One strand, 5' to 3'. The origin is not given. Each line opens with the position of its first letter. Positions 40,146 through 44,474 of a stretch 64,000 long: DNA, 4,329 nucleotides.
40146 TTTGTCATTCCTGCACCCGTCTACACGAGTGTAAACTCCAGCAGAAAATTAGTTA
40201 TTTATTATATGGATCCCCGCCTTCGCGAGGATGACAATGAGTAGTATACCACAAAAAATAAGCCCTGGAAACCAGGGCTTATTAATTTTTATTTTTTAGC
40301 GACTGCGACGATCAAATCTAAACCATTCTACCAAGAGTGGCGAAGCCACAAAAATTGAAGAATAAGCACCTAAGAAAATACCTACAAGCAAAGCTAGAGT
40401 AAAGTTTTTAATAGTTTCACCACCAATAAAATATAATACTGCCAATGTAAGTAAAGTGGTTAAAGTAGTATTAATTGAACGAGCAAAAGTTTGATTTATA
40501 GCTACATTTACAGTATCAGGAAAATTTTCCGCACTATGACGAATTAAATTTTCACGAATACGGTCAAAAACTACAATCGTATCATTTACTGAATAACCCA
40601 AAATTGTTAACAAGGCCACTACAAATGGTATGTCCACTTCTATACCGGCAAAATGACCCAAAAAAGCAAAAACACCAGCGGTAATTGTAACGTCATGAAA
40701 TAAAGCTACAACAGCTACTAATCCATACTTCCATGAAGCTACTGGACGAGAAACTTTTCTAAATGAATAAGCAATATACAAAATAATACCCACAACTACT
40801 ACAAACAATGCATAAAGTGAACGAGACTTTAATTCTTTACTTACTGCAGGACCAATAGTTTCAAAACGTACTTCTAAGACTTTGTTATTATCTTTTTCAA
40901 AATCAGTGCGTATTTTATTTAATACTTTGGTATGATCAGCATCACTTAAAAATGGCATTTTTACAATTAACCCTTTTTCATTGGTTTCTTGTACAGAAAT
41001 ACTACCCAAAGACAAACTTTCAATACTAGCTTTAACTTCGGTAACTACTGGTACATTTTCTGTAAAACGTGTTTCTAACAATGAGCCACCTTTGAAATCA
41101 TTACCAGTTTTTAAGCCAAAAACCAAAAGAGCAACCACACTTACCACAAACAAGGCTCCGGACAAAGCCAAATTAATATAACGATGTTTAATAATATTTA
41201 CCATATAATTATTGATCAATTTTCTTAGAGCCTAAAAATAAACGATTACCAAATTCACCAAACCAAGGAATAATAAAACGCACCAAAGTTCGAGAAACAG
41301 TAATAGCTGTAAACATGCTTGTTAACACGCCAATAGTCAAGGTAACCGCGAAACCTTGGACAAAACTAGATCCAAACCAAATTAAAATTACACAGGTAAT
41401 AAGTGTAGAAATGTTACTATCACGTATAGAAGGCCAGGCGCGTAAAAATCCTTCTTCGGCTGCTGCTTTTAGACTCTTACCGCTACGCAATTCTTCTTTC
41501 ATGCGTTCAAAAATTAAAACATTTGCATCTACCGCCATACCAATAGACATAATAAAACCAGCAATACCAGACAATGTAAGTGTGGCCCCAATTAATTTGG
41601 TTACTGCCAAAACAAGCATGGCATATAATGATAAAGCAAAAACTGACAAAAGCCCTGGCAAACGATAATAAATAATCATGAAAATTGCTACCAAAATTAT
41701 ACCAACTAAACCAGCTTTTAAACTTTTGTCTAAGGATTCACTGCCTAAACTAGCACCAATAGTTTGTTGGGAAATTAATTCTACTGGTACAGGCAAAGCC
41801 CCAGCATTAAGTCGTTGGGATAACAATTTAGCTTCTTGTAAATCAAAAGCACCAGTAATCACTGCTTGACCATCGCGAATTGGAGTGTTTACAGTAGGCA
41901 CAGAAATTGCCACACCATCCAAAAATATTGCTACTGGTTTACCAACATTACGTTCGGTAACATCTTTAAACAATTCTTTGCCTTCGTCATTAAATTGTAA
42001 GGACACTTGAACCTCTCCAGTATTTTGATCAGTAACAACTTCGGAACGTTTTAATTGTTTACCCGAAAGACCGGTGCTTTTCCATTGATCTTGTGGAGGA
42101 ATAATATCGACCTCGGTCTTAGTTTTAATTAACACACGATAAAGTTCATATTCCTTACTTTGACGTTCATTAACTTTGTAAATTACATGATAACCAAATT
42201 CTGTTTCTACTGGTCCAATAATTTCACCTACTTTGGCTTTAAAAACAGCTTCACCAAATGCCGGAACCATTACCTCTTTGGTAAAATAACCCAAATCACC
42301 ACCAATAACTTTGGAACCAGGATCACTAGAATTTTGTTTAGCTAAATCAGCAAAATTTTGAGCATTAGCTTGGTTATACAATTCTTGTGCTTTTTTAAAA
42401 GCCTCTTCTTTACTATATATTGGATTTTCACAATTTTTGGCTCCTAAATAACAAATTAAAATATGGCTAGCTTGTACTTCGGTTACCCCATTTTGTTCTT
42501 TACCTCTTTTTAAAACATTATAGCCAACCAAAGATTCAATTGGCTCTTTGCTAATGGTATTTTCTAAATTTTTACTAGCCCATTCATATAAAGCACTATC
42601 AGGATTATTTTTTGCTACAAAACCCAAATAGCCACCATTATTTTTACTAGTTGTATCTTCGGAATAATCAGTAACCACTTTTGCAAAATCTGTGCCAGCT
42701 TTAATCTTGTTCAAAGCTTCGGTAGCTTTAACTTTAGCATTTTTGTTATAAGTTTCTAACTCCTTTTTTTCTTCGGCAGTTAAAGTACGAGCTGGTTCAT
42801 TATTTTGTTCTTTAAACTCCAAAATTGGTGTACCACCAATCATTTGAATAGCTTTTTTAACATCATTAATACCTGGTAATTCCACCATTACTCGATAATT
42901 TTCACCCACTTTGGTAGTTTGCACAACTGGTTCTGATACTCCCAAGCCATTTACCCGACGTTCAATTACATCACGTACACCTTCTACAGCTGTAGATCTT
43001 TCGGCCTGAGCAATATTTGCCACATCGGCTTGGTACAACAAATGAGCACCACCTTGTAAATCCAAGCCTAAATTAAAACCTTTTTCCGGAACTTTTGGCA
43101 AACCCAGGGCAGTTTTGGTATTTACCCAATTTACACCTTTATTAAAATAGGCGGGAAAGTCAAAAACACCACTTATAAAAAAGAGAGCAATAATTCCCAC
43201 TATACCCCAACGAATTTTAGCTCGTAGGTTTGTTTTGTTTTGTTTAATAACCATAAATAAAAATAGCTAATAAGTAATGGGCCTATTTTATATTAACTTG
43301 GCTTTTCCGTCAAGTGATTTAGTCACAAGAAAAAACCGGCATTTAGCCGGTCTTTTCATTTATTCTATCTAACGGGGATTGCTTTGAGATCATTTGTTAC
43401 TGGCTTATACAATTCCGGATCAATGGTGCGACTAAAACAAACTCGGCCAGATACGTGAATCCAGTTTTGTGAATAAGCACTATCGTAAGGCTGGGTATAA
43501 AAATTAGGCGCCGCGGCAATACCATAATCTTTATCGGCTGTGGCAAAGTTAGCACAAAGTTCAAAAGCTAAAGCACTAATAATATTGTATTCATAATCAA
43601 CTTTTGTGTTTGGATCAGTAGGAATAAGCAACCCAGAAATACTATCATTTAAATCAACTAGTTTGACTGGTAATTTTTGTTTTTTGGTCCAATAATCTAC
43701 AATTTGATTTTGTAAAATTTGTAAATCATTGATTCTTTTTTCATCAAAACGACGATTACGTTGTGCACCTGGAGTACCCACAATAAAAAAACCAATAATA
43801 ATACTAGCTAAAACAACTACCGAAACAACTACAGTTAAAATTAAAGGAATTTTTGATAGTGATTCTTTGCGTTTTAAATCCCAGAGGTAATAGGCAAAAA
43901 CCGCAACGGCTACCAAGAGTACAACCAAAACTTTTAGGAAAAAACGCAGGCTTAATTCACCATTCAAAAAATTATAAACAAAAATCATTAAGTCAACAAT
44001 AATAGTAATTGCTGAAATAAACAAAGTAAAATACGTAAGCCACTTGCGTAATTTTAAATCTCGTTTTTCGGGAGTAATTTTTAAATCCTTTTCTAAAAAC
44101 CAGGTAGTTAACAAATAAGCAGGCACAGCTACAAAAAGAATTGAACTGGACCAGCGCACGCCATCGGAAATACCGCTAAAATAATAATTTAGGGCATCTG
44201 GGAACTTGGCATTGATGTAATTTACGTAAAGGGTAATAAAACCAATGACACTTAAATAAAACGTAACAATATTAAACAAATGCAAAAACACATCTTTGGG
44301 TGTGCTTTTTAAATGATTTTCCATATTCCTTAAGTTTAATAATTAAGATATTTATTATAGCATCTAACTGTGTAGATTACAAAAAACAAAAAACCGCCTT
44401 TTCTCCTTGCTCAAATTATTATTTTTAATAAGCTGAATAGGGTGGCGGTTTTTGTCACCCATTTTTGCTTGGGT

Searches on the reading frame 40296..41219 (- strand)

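Call 18: search_protein_families(library=pfam, proteins=[window:40296-41219:-], max_evalue=0.001)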
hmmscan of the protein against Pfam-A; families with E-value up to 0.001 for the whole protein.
window:40296-41219:- (307 aa): 2 families
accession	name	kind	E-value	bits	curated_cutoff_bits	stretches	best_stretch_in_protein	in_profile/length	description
PF02355.23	SecD_SecF_C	-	1.8e-59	200.8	20.5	1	108-299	7-186/189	Protein export membrane protein SecD/SecF, C-terminal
PF07549.19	Sec_GG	-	0.00047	20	20.3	0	29-56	1-28/28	SecD/SecF GG Motif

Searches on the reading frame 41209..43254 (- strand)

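Call 18: search_protein_families(library=pfam, proteins=[window:41209-43254:-], max_evalue=0.001)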
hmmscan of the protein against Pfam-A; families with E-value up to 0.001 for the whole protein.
window:41209-43254:- (681 aa): 8 families
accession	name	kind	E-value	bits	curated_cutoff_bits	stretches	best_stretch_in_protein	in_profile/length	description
PF13616.12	Rotamase_3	-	1.5e-42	145.2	22.5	2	248-359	4-111/116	PPIC-type PPIASE domain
PF00639.27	Rotamase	-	4.3e-36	124.2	21.7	2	281-359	14-94/97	PPIC-type PPIASE domain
PF22599.2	SecDF_P1_head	-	5.5e-28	97.6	27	1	393-489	18-114/114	SecDF, P1 head subdomain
PF21760.3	SecD_1st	-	7.1e-17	61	27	1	91-151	2-59/60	Protein translocase subunit SecDF, P1 domain, N-terminal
PF02355.23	SecD_SecF_C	-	1.8e-15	57.3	20.5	1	491-660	13-185/189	Protein export membrane protein SecD/SecF, C-terminal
PF13145.12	Rotamase_2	-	6.5e-12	46.8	27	1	283-365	33-109/121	PPIC-type PPIASE domain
PF03176.21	MMPL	-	6e-09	35.7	20.5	1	511-656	145-297/333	MMPL family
PF07549.19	Sec_GG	-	3.9e-06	26.7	20.3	1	58-77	6-25/28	SecD/SecF GG Motif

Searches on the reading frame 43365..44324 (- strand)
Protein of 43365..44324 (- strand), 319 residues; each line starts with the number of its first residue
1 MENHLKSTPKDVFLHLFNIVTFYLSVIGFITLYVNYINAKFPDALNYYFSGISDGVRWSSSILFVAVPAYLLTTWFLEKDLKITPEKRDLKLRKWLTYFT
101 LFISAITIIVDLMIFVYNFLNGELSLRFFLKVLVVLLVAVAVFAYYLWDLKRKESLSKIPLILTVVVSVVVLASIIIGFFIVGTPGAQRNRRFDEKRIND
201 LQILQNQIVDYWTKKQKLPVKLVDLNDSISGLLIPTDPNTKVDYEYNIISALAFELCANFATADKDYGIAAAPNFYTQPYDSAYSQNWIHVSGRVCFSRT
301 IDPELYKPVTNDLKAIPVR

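Call 18: search_protein_families(library=pfam, proteins=[window:43365-44324:-], max_evalue=0.001)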
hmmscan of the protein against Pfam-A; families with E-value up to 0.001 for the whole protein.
window:43365-44324:- (319 aa): 1 family
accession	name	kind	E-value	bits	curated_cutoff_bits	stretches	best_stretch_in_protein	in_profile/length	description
PF18920.5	DUF5671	-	9.6e-23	81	28.4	1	11-145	1-131/132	Domain of unknown function (DUF5671)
